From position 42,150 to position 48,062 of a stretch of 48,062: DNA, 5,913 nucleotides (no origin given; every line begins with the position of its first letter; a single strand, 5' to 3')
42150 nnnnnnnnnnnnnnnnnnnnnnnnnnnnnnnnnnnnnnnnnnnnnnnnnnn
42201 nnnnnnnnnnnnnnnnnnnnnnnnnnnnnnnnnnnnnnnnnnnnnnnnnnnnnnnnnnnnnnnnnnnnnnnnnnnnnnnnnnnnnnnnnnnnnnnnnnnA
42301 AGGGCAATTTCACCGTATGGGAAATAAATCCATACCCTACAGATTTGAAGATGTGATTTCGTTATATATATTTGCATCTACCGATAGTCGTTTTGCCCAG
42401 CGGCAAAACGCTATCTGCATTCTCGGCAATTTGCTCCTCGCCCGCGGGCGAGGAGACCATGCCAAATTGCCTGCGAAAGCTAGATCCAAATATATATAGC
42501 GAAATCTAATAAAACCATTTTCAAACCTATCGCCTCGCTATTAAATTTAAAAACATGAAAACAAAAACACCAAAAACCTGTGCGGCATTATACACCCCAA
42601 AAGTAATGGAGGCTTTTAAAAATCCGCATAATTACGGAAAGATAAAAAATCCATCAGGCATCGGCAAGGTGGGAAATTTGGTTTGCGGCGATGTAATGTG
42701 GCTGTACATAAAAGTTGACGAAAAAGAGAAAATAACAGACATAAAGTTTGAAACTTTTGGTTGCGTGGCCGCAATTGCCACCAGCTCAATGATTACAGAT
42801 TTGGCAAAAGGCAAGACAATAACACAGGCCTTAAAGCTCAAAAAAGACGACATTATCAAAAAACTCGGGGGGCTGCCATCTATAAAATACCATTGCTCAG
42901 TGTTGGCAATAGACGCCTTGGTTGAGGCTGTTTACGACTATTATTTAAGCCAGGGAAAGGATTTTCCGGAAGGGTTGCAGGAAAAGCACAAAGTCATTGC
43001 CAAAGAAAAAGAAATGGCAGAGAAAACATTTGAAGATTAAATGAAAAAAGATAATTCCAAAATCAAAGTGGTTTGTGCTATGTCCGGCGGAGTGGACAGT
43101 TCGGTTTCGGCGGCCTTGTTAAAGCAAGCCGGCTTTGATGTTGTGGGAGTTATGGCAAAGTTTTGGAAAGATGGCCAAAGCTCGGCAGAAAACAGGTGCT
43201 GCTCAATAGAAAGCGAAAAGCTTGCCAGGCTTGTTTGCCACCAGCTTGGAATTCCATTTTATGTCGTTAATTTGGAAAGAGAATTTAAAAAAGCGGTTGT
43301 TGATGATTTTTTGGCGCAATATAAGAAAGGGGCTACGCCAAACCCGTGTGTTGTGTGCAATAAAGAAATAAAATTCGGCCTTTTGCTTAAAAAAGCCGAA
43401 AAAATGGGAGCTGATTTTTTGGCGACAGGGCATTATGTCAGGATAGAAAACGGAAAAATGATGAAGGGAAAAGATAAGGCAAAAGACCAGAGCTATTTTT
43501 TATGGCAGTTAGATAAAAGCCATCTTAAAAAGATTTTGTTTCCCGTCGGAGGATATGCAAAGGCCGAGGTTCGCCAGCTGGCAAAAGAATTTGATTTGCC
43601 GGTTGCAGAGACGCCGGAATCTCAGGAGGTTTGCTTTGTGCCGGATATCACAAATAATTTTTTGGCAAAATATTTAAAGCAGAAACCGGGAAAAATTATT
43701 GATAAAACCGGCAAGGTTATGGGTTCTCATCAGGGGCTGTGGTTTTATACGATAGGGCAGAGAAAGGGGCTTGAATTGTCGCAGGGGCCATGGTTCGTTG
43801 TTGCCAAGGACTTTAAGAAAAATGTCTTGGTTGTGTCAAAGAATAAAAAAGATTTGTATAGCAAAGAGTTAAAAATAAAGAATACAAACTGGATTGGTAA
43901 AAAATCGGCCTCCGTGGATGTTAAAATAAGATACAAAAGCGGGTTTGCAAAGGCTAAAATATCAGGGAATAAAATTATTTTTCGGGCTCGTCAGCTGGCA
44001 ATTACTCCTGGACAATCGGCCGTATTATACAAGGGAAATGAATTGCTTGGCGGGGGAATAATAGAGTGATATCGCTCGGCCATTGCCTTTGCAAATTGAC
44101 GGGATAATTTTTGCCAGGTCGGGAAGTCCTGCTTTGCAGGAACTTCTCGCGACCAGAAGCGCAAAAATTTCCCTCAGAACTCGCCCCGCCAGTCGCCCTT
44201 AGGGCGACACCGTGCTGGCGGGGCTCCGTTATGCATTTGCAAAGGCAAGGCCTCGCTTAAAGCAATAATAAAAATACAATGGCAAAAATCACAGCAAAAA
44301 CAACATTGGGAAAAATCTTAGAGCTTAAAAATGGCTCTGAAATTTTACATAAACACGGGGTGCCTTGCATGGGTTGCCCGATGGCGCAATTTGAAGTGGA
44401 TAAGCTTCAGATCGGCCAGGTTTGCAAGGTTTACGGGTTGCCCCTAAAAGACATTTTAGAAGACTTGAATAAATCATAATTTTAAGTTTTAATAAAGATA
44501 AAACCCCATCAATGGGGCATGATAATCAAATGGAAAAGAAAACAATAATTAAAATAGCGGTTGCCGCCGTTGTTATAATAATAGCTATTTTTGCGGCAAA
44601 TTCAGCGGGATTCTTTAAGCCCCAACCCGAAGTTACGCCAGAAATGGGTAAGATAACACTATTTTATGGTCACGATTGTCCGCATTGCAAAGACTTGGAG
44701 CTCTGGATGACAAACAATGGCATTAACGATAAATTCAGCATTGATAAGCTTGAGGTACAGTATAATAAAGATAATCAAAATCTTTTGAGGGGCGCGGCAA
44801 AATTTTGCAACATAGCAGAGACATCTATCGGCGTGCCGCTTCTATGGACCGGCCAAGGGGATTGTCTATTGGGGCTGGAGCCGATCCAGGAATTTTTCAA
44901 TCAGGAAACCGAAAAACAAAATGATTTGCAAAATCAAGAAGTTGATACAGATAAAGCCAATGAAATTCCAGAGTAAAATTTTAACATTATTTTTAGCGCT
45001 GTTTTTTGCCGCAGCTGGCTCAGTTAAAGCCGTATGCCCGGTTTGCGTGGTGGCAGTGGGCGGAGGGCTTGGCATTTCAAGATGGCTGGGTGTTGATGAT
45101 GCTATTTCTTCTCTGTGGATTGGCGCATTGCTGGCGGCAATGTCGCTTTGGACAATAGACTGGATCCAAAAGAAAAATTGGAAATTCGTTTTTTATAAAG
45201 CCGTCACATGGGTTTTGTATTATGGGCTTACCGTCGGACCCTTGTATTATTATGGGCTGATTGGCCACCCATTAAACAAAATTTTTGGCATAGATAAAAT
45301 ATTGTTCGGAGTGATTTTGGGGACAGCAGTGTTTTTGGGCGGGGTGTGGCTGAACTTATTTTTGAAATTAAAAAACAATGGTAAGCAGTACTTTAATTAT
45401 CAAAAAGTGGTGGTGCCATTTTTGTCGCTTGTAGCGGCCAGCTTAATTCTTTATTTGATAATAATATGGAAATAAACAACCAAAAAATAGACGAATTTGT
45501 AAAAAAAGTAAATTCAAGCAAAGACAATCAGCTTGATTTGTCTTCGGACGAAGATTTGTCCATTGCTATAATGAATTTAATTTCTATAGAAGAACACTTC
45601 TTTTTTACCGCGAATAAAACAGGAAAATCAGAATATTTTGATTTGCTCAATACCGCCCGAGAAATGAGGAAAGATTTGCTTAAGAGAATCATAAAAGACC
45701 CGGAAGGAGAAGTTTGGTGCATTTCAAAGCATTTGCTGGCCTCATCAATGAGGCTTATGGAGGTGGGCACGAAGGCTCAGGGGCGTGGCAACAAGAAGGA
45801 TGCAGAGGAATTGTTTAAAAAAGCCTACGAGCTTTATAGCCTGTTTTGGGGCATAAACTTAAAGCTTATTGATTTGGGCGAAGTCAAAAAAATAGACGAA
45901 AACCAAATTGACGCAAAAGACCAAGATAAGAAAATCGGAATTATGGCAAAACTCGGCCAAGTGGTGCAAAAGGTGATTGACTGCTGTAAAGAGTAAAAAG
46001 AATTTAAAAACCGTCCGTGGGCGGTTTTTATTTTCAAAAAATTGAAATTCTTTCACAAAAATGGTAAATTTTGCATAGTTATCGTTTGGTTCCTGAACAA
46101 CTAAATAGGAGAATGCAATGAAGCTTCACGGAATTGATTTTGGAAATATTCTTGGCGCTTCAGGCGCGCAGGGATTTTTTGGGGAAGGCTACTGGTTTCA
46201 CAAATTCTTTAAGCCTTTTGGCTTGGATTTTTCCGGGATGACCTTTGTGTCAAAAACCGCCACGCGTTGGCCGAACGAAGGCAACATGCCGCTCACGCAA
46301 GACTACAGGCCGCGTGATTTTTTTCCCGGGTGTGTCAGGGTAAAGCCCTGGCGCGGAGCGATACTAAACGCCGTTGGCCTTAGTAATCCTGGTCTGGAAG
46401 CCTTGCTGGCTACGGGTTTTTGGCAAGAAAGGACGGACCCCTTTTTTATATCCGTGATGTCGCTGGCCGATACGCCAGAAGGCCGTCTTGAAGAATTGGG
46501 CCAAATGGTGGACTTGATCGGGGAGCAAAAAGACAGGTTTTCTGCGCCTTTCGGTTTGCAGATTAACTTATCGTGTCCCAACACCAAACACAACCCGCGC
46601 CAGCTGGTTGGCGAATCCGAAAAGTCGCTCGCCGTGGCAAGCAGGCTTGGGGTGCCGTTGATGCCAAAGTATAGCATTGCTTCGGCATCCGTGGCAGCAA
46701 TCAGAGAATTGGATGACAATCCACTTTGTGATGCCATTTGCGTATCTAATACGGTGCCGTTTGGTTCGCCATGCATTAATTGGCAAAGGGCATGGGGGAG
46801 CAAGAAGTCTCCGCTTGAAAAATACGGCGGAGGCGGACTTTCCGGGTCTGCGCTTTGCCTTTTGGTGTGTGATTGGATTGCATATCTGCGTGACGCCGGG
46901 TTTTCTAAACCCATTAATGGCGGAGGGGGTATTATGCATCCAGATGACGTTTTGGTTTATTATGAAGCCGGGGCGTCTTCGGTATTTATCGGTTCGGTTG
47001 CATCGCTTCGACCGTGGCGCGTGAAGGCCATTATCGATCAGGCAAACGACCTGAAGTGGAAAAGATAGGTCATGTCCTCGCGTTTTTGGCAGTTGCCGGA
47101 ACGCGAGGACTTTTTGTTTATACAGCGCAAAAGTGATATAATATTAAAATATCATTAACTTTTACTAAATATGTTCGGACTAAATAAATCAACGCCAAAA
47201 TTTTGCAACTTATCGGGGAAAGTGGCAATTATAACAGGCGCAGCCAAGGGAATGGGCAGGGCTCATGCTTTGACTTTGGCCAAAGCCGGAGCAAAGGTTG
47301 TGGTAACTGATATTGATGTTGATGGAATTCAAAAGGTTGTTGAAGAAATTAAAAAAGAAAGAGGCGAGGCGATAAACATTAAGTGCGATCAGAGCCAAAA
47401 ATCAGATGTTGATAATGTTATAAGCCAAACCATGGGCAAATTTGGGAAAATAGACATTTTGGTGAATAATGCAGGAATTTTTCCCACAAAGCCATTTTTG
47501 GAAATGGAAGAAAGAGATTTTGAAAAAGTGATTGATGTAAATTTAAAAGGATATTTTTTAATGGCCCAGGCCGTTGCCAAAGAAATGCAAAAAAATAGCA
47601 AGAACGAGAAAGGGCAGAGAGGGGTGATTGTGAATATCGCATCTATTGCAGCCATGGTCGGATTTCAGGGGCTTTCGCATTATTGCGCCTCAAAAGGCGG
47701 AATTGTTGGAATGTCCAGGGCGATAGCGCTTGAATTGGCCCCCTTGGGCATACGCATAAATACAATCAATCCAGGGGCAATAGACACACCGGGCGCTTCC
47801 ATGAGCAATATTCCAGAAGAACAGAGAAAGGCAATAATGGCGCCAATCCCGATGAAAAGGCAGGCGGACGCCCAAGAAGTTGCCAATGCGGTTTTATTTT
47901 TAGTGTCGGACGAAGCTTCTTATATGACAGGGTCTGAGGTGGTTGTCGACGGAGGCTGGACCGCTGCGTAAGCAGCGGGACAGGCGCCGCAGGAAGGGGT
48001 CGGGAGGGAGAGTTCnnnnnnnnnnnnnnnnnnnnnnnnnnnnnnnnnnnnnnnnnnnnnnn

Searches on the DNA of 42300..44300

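Call 77: search_rna_families(source=window, start=42300, end=44300, threshold=evalue, max_evalue=5)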
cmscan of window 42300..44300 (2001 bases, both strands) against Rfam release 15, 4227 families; matches with E-value up to 5: 8.
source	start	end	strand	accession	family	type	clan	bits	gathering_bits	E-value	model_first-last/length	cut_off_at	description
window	43367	43394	-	RF00480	HIV_FE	Cis-reg; frameshift_element;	-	22.3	45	3.1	1-52/52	no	HIV Ribosomal frameshift signal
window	43639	43713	+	RF00376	HIV_GSL3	Cis-reg;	-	20.8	42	1.3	1-84/84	no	HIV gag stem loop 3 (GSL3)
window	43613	43737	-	RF00321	snoZ247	Gene; snRNA; snoRNA; CD-box;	-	19.7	38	0.87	1-139/139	no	Small nucleolar RNA Z247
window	42833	42898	-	RF01615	ceN111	Gene; snRNA; snoRNA; CD-box;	-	18.9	43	4.3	1-70/70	no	Nematode snoRNA ceN111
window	43056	43145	+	RF00047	mir-2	Gene; miRNA;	-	17.7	45.5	4.6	1-72/72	no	mir-2 microRNA precursor family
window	42334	42534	-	RF04097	MIR2630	Gene; miRNA;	-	16.9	144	2.6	1-229/229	no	MIR2630 microRNA precursor family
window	42387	42411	+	RF01046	WLE3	Cis-reg;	-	16.1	50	4.4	10-34/44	no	Wingless localisation element 3 (WLE3)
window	44184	44242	+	RF02401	ClpQY_promoter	Cis-reg;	-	15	42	3.3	1-39/57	no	ClpQY promoter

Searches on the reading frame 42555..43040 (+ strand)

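Call 28: search_protein_families(library=pfam, proteins=[window:42555-43040:+])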
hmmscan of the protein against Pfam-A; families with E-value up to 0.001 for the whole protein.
window:42555-43040:+ (161 aa): 1 family
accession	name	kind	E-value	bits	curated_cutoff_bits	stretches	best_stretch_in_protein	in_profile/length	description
PF01592.21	NifU_N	-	4.2e-43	146.9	22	1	13-131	2-122/127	NifU-like N terminal domain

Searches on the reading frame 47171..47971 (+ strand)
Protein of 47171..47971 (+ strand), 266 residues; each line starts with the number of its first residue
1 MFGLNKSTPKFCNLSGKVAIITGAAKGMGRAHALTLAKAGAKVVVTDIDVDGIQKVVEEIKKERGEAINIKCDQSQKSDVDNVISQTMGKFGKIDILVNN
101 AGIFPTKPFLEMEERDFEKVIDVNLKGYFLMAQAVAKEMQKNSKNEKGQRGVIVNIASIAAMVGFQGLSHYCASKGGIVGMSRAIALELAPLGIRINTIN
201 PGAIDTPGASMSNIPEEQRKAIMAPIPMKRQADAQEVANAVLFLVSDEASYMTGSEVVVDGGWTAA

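Call 31: find_encoding_contigs(protein=window:47171-47971:+, flank=10000, max_places=6)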
Protein window:47171-47971:+ (266 aa): 9 contigs read that carry it; 6 places shown.
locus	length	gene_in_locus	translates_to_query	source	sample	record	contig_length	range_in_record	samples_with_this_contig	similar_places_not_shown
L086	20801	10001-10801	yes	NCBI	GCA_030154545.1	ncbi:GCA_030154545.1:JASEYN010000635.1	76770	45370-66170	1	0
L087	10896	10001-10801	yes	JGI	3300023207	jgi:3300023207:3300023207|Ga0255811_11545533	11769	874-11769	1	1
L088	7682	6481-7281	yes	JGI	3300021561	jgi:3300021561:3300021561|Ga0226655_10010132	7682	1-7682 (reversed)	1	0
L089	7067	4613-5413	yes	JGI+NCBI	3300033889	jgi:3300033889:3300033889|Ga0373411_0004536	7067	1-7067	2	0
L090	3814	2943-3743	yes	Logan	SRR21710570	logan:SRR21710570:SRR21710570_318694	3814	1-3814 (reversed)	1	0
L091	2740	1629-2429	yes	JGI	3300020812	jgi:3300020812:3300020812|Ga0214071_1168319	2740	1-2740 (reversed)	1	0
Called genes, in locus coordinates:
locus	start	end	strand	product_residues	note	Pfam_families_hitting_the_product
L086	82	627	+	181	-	PF02677:QueH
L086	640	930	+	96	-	PF18898:DUF5654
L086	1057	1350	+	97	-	PF13597:NRDD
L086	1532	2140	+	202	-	PF00081:Sod_Fe_N, PF02777:Sod_Fe_C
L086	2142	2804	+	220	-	PF01966:HD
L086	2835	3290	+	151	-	PF00588:SpoU_methylase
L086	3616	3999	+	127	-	PF02082:Rrf2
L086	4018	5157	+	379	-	PF00266:Aminotran_5, PF01212:Beta_elim_lyase (weak), PF01041:DegT_DnrJ_EryC1 (weak)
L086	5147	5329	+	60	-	-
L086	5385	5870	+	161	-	PF01592:NifU_N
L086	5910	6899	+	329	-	PF03054:tRNA_Me_trans, PF20259:tRNA_Me_trans_M, PF20258:tRNA_Me_trans_C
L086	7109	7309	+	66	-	-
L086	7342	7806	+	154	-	-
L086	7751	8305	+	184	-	-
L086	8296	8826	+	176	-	-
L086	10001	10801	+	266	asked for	PF00106:adh_short, PF08659:KR, PF23441:SDR (weak), PF13561:adh_short_C2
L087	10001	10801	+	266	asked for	PF00106:adh_short, PF08659:KR, PF23441:SDR (weak), PF13561:adh_short_C2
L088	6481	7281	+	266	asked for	PF00106:adh_short, PF08659:KR, PF23441:SDR (weak), PF13561:adh_short_C2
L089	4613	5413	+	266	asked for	PF00106:adh_short, PF08659:KR, PF23441:SDR (weak), PF13561:adh_short_C2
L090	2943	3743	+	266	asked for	PF00106:adh_short, PF08659:KR, PF23441:SDR (weak), PF13561:adh_short_C2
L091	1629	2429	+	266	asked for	PF00106:adh_short, PF08659:KR, PF23441:SDR (weak), PF13561:adh_short_C2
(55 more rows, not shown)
